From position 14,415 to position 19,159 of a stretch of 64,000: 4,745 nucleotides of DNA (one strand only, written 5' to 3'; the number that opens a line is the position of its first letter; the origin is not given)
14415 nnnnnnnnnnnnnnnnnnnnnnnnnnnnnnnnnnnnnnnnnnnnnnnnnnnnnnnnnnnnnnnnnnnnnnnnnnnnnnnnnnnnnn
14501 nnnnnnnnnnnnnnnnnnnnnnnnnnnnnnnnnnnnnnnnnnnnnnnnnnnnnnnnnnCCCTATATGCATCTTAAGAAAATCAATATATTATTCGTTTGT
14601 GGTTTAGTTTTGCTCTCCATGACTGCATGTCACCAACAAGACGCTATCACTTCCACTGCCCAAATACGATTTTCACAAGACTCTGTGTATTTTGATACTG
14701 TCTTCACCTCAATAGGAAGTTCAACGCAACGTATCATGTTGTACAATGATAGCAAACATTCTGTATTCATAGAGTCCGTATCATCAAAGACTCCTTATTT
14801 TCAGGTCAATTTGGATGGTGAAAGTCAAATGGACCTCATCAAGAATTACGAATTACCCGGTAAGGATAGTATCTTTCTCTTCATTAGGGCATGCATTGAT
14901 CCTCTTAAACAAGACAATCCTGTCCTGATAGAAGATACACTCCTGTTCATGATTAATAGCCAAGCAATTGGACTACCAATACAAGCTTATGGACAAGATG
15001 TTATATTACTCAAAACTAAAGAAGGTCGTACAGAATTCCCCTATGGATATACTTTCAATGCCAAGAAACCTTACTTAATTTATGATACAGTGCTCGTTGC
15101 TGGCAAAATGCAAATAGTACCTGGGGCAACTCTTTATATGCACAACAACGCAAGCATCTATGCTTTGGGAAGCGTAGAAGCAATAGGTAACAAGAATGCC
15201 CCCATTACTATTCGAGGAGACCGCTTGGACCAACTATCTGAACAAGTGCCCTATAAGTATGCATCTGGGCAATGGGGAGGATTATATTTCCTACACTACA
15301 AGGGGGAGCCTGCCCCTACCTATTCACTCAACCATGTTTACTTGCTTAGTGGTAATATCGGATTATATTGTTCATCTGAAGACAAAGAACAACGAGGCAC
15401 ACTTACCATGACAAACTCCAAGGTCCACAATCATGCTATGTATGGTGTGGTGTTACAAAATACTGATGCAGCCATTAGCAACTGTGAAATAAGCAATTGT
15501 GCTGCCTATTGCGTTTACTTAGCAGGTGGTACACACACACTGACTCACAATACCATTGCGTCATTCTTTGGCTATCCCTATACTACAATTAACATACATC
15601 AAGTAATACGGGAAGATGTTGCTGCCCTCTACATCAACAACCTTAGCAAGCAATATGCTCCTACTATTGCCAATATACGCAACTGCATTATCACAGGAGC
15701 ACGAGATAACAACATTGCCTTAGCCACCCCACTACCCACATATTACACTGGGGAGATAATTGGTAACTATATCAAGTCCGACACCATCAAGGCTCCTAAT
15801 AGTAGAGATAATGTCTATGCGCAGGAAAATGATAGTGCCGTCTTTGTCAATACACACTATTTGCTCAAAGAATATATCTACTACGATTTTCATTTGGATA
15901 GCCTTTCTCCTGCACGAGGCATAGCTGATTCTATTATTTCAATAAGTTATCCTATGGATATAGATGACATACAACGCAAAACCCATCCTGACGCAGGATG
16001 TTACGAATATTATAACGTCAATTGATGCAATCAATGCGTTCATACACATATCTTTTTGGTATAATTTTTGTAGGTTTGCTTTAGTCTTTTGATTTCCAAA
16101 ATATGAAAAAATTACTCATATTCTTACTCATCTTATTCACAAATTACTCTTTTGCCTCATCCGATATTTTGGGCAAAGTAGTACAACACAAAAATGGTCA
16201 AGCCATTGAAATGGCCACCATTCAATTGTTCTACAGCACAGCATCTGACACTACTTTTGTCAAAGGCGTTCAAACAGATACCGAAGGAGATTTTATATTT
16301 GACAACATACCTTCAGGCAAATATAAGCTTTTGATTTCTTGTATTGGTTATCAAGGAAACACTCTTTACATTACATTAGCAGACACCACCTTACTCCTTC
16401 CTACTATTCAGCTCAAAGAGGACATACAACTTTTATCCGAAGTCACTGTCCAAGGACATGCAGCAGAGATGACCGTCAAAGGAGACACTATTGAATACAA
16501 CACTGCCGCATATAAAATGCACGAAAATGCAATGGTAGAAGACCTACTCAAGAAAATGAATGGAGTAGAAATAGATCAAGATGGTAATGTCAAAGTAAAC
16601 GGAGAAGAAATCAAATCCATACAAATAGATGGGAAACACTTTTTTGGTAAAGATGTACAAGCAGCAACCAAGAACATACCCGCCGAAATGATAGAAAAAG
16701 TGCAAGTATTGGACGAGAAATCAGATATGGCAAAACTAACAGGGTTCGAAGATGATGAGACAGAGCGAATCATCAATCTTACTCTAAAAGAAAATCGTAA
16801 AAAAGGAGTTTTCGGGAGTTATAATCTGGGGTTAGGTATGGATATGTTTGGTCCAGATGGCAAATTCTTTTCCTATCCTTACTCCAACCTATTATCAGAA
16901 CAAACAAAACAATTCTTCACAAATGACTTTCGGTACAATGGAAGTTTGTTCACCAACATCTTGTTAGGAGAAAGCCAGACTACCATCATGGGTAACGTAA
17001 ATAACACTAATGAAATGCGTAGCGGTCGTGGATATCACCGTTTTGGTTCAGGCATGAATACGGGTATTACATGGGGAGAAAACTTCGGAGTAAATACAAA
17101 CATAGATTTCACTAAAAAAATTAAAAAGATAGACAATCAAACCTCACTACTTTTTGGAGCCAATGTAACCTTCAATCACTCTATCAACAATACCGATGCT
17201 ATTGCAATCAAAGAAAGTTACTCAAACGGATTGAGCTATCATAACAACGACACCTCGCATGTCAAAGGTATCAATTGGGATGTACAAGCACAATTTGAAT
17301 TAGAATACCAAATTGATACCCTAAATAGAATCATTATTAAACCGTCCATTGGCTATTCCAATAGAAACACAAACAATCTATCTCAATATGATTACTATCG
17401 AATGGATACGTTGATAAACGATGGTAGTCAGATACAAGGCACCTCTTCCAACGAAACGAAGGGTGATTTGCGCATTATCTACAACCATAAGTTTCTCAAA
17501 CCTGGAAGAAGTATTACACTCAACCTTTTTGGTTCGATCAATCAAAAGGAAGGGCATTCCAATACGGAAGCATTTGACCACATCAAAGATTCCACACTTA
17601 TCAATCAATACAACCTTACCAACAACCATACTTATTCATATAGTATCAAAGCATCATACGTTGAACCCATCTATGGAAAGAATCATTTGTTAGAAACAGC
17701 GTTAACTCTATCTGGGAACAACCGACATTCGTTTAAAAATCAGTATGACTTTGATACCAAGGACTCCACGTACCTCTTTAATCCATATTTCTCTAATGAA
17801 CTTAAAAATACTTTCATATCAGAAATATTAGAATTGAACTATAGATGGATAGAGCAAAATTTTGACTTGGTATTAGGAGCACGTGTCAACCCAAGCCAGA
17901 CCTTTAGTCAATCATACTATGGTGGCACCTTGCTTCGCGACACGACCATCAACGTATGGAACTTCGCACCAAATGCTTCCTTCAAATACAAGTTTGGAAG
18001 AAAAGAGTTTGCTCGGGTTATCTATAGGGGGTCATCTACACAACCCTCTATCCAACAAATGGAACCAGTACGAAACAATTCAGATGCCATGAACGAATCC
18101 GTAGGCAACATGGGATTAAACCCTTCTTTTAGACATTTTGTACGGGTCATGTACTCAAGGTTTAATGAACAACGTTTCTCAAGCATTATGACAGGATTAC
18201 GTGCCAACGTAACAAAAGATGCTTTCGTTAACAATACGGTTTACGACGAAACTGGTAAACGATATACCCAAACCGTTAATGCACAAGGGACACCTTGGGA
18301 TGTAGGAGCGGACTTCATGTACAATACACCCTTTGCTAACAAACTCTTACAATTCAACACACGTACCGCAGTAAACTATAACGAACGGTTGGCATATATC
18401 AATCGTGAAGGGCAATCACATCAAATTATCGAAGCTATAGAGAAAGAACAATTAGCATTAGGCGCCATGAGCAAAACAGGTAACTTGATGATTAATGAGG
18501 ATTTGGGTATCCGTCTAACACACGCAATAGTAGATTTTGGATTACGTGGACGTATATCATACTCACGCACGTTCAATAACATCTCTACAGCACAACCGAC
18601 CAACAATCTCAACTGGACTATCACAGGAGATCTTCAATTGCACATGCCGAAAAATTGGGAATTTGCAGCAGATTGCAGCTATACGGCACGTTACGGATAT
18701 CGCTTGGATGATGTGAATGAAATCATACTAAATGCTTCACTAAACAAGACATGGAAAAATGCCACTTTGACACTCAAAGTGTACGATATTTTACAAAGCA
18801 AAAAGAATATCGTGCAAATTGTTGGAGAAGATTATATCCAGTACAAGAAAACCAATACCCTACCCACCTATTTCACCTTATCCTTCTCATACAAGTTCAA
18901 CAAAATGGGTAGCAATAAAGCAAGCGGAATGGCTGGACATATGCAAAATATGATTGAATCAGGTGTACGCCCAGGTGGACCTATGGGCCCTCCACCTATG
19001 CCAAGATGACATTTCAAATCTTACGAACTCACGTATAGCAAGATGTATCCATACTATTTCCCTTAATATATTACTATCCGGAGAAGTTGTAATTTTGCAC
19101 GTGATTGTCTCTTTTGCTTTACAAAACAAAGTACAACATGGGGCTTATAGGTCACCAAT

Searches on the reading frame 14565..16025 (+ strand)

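Call 69: search_protein_families(library=pfam, proteins=[window:14565-16025:+], max_evalue=0.001)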
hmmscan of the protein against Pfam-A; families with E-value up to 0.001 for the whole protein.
window:14565-16025:+ (486 aa): 1 family
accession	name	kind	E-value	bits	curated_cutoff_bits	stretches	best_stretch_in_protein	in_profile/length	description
PF13229.12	Beta_helix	-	0.00018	21.6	25.9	0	354-424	25-79/158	Right handed beta helix region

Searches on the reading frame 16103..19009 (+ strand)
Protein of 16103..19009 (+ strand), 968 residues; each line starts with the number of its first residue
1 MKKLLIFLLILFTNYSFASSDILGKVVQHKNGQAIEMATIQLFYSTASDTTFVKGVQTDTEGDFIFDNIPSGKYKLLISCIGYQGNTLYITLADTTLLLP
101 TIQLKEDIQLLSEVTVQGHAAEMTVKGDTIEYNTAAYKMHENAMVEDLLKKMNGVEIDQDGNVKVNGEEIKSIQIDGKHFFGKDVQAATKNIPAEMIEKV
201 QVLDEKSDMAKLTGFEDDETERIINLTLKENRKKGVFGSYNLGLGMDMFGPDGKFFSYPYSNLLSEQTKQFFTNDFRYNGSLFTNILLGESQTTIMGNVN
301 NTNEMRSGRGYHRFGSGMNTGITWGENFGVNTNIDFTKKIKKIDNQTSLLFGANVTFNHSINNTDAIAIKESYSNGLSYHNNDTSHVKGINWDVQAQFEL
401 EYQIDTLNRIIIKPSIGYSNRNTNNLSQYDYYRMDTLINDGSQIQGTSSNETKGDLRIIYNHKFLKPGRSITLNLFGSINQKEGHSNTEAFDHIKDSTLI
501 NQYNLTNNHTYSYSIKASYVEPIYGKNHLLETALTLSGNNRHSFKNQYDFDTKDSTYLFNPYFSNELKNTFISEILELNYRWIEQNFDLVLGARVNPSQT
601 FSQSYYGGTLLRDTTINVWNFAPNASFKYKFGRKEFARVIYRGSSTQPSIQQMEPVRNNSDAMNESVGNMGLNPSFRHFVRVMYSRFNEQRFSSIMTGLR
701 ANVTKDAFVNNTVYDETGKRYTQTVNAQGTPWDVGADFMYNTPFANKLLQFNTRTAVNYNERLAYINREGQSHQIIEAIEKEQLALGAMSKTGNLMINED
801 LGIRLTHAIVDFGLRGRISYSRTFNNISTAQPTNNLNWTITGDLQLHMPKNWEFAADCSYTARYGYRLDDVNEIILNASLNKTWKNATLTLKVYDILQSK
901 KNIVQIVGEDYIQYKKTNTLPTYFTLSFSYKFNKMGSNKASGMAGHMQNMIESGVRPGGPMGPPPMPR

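Call 69: search_protein_families(library=pfam, proteins=[window:16103-19009:+], max_evalue=0.001)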
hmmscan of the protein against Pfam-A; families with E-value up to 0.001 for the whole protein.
window:16103-19009:+ (968 aa): 3 families
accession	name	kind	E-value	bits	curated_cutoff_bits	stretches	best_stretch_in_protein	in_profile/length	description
PF14905.12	OMP_b-brl_3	-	3.1e-25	89.5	27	2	462-761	1-296/408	Outer membrane protein beta-barrel family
PF13715.12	CarbopepD_reg_2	-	3.2e-13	50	32.2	1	23-116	2-88/88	CarboxypepD_reg-like domain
PF13620.12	CarboxypepD_reg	-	1.2e-10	42.1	32.3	1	22-94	2-71/82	Carboxypeptidase regulatory-like domain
